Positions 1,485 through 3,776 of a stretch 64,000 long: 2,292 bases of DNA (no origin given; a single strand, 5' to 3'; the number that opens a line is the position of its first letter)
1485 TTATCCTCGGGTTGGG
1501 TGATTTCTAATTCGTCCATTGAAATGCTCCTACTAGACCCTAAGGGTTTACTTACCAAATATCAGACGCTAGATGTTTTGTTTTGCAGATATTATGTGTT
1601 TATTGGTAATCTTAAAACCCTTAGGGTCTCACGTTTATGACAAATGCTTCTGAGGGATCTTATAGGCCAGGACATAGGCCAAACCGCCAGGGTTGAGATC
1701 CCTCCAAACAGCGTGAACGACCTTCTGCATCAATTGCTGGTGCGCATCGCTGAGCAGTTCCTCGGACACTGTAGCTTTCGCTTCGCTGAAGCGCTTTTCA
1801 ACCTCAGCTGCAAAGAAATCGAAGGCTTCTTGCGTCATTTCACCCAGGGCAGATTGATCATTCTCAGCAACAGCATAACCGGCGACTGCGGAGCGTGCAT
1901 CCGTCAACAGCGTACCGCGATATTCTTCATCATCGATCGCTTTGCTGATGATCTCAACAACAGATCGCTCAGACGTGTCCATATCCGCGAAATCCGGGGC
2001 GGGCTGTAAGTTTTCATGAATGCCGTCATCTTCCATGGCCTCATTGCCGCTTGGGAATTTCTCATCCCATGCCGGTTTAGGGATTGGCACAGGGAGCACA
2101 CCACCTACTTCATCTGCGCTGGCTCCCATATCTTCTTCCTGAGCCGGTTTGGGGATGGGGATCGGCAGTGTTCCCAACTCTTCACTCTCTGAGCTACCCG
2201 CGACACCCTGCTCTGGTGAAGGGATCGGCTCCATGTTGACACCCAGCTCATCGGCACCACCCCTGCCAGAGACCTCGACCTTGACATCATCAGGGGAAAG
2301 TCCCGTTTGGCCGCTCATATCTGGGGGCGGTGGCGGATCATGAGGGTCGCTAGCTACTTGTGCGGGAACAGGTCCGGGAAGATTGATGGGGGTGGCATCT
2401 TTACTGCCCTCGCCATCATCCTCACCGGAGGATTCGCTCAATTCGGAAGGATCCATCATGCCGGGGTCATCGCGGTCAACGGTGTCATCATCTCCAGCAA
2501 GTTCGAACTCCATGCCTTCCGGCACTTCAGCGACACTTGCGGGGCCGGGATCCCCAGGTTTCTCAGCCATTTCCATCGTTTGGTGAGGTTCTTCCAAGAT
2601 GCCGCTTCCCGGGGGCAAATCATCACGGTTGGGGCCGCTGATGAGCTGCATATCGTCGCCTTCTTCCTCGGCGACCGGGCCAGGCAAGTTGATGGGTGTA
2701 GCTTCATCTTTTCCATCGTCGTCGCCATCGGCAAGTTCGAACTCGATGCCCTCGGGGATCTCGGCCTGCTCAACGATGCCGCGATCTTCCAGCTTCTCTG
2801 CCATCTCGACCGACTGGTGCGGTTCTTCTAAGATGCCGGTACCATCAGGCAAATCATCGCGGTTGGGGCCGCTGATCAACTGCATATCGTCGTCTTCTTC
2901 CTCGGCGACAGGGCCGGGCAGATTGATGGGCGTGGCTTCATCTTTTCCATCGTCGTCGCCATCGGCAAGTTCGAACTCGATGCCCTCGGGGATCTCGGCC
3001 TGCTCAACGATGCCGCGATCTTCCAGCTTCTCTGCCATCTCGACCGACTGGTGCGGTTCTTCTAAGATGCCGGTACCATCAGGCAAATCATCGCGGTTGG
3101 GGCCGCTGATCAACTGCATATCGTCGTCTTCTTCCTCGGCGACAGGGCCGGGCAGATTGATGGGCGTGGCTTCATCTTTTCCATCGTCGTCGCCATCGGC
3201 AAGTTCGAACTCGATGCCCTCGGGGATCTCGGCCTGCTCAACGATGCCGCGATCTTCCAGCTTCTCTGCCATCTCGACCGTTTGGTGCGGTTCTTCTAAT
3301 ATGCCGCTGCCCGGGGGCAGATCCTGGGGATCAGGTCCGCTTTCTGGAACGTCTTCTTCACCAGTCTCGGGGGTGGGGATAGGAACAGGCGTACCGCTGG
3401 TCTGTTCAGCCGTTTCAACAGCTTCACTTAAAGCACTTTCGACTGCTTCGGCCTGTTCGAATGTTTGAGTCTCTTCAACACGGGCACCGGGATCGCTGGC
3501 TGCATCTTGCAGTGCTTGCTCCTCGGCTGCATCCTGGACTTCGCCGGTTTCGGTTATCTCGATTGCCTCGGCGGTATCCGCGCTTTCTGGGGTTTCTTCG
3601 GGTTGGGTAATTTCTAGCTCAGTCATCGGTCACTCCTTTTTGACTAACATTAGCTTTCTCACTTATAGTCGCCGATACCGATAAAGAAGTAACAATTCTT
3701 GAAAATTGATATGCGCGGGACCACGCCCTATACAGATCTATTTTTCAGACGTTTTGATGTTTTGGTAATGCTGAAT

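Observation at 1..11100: Kinase / FHA-linked HerA-FtsK-type ATPase cassette feeding an array of polyacidic paralogues: candidate undescribed system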

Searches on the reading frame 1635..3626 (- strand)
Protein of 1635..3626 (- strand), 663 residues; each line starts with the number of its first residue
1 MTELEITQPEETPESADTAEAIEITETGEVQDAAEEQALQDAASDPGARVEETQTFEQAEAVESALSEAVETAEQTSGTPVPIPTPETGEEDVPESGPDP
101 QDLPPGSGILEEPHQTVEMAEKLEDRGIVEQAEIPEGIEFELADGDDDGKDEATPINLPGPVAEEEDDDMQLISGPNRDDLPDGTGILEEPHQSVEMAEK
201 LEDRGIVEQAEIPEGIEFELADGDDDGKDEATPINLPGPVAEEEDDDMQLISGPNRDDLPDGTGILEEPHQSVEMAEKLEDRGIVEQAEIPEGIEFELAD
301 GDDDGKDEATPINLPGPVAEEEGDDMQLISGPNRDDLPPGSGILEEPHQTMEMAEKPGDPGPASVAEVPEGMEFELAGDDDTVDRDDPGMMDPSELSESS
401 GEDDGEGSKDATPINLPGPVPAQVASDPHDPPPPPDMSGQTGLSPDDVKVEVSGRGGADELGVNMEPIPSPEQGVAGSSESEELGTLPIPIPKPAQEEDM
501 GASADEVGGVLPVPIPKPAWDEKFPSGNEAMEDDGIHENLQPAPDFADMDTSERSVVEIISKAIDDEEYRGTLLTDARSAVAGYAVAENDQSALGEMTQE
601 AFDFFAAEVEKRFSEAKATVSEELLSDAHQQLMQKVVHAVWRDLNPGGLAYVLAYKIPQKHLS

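Call 3: search_protein_families(library=pfam, proteins=[window:1635-3626:-], max_evalue=0.01)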
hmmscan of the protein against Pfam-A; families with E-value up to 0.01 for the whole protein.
window:1635-3626:- (663 aa): 2 families
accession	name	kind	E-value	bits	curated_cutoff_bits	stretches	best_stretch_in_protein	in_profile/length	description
PF14407.11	Frankia_peptide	-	0.00029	21.5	48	1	557-612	2-60/63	Ribosomally synthesized peptide prototyped by Frankia Franean1_4349.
PF21630.2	Q4D059-like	-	0.0075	16.4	27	0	175-220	31-76/80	Hypothetical protein Q4D059-like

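Call 4: search_protein_families(library=ncbifam, proteins=[window:1635-3626:-], max_evalue=0.01)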
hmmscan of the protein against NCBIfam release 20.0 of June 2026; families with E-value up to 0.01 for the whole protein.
window:1635-3626:- (663 aa): 1 family
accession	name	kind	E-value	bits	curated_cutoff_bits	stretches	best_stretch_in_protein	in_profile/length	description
NF038399.1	NH_RiPP_Os17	domain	3.3e-06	27.1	40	1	555-614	2-63/63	Os1348 family NHLP clan protein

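Call 18: search_protein_families(library=padloc, proteins=[window:1635-3626:-], max_evalue=0.001)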
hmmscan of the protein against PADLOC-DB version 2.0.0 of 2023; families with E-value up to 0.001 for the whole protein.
window:1635-3626:- (663 aa): 0 families

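Call 69: search_protein_families(library=pfam, alignment_id=A4, max_evalue=0.001)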
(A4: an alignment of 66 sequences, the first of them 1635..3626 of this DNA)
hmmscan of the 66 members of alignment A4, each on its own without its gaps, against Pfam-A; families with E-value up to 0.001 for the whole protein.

A. member 1, window:1635-3626:- (663 aa): 1 family
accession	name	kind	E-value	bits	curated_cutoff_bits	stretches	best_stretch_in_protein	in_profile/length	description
PF14407.11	Frankia_peptide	-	0.00029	21.5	48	1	557-612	2-60/63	Ribosomally synthesized peptide prototyped by Frankia Franean1_4349.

B. families by the number of members that match (of 66 scanned): 28 families (the first 25 are shown)
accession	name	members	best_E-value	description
PF14407.11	Frankia_peptide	10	2e-11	Ribosomally synthesized peptide prototyped by Frankia Franean1_4349.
PF15232.11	DUF4585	4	3.4e-15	Domain of unknown function (DUF4585)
PF16242.11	Pyrid_ox_like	3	2.5e-10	Pyridoxamine 5'-phosphate oxidase like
PF01476.26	LysM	3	2.6e-07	LysM domain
PF00397.32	WW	3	1.6e-05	WW domain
PF17789.7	MG4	2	1.8e-06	Macroglobulin domain MG4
PF24107.1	DUF7382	2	0.00014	Domain of unknown function (DUF7382)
PF04170.18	NlpE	1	7.5e-11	NlpE N-terminal domain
PF01243.27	PNPOx_N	1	1.2e-07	Pyridoxamine 5'-phosphate oxidase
PF23163.1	CSD_RNase_II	1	5e-05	CSD-like barrel domain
PF04616.20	Glyco_hydro_43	1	6.9e-05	Glycosyl hydrolases family 43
PF18521.6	TAD2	1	8e-05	Transactivation domain 2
PF03640.20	Lipoprotein_15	1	8.9e-05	Secreted repeat of unknown function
PF17998.7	AgI_II_C2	1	0.00032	Cell surface antigen I/II C2 terminal domain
PF21504.2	FLIC_barrel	1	0.00033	Flagellin, barrel domain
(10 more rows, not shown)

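Call 90: search_protein_families(library=ncbifam, alignment_id=A4, max_evalue=0.001)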
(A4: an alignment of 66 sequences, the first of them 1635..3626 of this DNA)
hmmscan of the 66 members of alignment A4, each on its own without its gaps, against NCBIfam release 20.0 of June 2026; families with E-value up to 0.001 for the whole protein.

A. member 1, window:1635-3626:- (663 aa): 1 family
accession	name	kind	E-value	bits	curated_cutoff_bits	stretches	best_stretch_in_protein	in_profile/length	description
NF038399.1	NH_RiPP_Os17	domain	3.3e-06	27.1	40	1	555-614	2-63/63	Os1348 family NHLP clan protein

B. families by the number of members that match (of 66 scanned): 9 families
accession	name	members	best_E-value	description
NF038399.1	NH_RiPP_Os17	10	2.5e-12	Os1348 family NHLP clan protein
NF008399.0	PRK11198.1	3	2.2e-15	peptidoglycan-binding protein LysM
NF033163.1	lipo_LipL71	3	4.9e-09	lipoprotein LipL71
TIGR03047.1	PS_II_psb28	1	7.2e-09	photosystem II reaction center protein Psb28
TIGR02899.1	spore_safA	1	7.9e-07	SafA/ExsA family spore coat assembly protein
TIGR03666.1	Rv2061_F420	1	1.6e-06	PPOX class F420-dependent oxidoreductase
NF040597.1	carb_anhyd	1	4.4e-06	carbonic anhydrase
NF010050.0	PRK13526.1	1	0.00034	glutamine amidotransferase subunit PdxT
TIGR04023.1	PPOX_MSMEG_5819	1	0.00057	PPOX class F420-dependent oxidoreductase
